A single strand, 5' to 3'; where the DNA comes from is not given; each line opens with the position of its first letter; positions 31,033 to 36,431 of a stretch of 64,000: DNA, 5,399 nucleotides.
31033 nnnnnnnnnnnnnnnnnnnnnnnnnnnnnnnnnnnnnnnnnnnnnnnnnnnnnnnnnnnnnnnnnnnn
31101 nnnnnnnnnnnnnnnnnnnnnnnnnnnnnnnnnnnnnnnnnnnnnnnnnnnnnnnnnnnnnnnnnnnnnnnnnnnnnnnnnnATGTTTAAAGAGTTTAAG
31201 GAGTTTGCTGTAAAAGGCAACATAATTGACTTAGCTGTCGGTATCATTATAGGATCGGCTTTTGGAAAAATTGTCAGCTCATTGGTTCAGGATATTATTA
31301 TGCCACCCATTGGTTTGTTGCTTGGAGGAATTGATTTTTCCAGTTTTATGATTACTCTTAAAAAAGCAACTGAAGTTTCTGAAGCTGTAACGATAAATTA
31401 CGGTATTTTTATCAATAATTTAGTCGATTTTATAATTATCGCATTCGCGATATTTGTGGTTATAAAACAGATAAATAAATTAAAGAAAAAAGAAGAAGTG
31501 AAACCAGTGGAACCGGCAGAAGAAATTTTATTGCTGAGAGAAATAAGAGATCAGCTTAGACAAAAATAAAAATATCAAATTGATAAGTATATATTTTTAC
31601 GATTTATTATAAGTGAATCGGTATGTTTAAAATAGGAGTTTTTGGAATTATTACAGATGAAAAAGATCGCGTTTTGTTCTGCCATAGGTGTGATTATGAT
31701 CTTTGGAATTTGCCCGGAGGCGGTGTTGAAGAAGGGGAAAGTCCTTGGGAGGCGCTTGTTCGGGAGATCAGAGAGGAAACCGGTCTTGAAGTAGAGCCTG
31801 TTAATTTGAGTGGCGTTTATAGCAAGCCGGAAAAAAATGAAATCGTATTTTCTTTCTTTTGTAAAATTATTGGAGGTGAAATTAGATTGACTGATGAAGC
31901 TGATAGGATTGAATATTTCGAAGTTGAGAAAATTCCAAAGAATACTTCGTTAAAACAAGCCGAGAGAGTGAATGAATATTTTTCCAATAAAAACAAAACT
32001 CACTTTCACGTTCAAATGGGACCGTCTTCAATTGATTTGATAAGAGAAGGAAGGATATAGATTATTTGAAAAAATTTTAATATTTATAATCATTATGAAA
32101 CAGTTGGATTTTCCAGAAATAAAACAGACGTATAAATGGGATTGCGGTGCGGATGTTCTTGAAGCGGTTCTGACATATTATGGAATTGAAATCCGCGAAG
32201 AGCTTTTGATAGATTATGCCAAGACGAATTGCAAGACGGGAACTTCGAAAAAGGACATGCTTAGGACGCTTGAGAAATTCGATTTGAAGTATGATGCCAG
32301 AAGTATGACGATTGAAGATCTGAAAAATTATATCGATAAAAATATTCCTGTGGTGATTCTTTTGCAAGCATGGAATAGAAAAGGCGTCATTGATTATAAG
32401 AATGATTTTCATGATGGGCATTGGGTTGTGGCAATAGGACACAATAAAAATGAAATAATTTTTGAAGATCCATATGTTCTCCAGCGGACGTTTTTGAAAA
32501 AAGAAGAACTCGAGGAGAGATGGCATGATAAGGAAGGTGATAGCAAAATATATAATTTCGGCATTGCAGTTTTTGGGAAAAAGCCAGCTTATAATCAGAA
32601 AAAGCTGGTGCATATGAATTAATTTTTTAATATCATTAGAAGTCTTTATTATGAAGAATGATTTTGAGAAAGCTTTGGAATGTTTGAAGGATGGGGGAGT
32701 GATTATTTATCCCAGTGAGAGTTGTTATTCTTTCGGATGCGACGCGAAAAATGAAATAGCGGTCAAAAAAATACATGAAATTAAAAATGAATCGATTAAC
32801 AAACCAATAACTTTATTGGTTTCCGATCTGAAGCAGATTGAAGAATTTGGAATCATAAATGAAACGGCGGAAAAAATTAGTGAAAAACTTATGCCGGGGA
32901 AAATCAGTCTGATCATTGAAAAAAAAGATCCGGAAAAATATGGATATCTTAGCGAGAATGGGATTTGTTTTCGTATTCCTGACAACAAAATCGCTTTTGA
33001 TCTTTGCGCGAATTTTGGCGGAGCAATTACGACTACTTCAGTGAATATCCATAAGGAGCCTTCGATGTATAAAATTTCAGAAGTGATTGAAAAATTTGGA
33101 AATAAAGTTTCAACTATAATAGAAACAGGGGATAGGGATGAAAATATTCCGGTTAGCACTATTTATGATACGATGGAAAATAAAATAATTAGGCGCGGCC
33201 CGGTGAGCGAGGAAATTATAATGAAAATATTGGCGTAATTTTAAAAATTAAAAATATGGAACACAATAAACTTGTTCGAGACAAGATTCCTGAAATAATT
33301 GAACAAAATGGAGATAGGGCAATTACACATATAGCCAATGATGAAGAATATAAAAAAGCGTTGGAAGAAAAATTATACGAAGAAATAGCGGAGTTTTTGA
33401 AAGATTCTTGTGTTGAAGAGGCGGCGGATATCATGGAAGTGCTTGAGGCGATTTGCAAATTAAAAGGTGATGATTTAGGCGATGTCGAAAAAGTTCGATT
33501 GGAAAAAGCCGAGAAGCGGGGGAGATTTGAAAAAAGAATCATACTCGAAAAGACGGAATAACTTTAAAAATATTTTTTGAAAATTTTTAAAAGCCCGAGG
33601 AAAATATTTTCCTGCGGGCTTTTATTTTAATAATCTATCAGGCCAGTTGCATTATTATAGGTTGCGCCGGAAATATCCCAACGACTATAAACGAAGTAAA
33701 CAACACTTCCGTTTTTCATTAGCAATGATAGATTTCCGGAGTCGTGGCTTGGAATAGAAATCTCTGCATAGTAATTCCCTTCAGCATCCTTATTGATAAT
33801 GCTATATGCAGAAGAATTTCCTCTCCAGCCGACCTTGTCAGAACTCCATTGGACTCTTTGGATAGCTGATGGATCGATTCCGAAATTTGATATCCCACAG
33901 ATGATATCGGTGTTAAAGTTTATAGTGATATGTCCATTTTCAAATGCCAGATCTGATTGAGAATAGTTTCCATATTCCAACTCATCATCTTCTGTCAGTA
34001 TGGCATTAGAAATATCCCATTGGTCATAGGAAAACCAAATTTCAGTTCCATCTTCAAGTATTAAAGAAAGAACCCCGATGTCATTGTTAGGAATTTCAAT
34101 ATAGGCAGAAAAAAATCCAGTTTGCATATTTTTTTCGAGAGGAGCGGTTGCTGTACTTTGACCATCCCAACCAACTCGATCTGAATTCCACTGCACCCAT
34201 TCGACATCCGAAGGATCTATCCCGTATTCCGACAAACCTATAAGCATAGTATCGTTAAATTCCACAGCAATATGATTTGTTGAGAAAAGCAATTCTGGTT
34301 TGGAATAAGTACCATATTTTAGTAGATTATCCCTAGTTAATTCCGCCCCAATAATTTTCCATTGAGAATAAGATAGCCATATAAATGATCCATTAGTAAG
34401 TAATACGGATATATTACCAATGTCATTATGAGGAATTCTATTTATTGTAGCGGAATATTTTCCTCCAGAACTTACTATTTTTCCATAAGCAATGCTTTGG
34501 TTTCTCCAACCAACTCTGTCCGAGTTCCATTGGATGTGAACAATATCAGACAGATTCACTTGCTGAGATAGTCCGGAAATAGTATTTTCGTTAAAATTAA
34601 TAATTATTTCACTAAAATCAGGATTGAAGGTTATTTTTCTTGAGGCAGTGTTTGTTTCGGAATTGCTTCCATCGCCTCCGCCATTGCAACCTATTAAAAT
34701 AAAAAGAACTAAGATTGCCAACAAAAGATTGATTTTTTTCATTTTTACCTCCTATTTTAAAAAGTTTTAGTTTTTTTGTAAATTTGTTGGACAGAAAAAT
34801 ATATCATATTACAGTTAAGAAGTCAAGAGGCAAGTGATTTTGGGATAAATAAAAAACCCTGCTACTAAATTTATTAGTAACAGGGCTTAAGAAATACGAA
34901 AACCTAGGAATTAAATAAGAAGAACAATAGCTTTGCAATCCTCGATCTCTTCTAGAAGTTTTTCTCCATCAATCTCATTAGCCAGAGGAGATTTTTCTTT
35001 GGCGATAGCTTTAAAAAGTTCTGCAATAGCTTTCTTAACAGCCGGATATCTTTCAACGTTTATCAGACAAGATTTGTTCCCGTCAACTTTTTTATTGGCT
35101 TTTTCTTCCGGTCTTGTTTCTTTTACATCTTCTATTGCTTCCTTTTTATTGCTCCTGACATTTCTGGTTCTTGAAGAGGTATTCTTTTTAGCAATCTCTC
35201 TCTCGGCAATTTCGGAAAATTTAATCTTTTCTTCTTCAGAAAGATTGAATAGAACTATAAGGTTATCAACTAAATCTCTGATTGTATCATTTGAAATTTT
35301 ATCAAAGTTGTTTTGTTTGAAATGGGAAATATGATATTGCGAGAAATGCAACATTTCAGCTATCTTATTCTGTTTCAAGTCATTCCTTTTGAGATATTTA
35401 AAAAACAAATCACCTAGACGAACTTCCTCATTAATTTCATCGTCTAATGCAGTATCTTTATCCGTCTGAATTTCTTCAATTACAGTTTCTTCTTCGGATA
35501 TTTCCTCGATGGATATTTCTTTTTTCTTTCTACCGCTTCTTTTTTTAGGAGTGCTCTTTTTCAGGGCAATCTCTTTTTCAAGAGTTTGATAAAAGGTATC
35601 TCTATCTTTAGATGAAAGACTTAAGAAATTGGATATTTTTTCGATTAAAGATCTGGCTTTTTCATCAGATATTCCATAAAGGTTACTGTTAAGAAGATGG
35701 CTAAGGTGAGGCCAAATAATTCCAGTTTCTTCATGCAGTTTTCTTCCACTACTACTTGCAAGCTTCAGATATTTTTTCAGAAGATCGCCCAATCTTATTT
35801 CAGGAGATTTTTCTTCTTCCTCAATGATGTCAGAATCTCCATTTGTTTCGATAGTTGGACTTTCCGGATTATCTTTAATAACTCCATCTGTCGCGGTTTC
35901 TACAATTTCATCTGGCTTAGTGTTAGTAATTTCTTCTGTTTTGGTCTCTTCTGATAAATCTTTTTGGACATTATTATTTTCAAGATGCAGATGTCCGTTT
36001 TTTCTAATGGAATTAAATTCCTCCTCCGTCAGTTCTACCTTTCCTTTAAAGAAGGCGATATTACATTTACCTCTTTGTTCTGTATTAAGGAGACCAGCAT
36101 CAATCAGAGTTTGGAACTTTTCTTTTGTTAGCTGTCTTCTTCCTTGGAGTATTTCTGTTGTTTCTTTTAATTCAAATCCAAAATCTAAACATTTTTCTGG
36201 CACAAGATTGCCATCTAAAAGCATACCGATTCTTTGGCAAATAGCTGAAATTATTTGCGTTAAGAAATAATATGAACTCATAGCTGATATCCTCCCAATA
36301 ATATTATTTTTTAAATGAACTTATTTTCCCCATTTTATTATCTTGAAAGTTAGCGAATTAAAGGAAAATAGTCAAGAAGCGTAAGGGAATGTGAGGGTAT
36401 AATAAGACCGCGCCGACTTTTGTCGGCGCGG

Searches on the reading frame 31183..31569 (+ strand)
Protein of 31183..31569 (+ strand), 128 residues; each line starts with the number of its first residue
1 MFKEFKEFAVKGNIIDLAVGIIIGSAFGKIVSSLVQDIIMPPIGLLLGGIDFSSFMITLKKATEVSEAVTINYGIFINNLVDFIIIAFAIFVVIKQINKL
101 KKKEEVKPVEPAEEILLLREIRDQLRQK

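Call 9: search_protein_families(library=pfam, proteins=[window:31183-31569:+])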
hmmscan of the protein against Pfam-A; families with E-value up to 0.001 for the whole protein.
window:31183-31569:+ (128 aa): 1 family
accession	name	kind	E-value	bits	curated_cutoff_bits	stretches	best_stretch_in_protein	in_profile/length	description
PF01741.23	MscL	-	3.7e-46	156.9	27.4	1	1-125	1-122/123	Large-conductance mechanosensitive channel, MscL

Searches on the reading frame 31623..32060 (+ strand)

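Call 9: search_protein_families(library=pfam, proteins=[window:31623-32060:+])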
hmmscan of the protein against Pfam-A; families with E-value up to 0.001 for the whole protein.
window:31623-32060:+ (145 aa): 1 family
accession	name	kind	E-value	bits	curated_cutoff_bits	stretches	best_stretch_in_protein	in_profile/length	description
PF00293.34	NUDIX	-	1.3e-22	80.6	21.1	1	2-109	2-124/134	NUDIX domain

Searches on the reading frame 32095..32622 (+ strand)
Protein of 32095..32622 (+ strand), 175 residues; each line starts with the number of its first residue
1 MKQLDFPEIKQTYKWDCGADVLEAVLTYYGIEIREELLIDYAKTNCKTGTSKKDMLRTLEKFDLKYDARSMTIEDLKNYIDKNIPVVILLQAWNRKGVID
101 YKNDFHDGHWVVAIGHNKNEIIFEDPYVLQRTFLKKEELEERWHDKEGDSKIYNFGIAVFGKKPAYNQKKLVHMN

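Call 9: search_protein_families(library=pfam, proteins=[window:32095-32622:+])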
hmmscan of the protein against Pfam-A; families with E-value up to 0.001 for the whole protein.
window:32095-32622:+ (175 aa): 4 families
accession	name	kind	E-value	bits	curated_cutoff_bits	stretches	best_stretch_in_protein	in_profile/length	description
PF03412.21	Peptidase_C39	-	1.1e-13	51.6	22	1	7-144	3-122/133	Peptidase C39 family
PF13529.12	Peptidase_C39_2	-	1e-10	42.8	24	1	4-127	1-143/143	Peptidase_C39 like family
PF11814.14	DUF3335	-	3.4e-06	27.1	25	1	51-129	97-168/206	Peptidase_C39 like family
PF09778.15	Guanylate_cyc_2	-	8.2e-06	25.8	28.1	0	7-69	2-66/212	Guanylylate cyclase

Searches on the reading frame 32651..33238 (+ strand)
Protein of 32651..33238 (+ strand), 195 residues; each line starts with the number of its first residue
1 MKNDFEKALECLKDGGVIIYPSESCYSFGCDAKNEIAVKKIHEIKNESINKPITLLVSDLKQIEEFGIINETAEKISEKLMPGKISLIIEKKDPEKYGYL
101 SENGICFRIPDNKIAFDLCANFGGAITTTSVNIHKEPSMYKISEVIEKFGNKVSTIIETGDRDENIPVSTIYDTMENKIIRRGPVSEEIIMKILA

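Call 9: search_protein_families(library=pfam, proteins=[window:32651-33238:+])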
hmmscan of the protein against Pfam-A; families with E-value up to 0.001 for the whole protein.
window:32651-33238:+ (195 aa): 1 family
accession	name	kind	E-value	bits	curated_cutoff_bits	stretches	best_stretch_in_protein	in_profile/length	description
PF01300.24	Sua5_yciO_yrdC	-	6.1e-40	137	25.1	1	11-183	2-178/178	Telomere recombination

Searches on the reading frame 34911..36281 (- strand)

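Call 9: search_protein_families(library=pfam, proteins=[window:34911-36281:-])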
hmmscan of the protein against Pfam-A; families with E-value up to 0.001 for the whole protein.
window:34911-36281:- (456 aa): 2 families
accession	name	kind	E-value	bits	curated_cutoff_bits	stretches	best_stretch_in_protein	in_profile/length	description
PF13744.12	HTH_37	-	2.5e-07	30.8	27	1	281-340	11-70/80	Helix-turn-helix domain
PF12844.13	HTH_19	-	0.00062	20.1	30.2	1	295-339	6-49/64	Helix-turn-helix domain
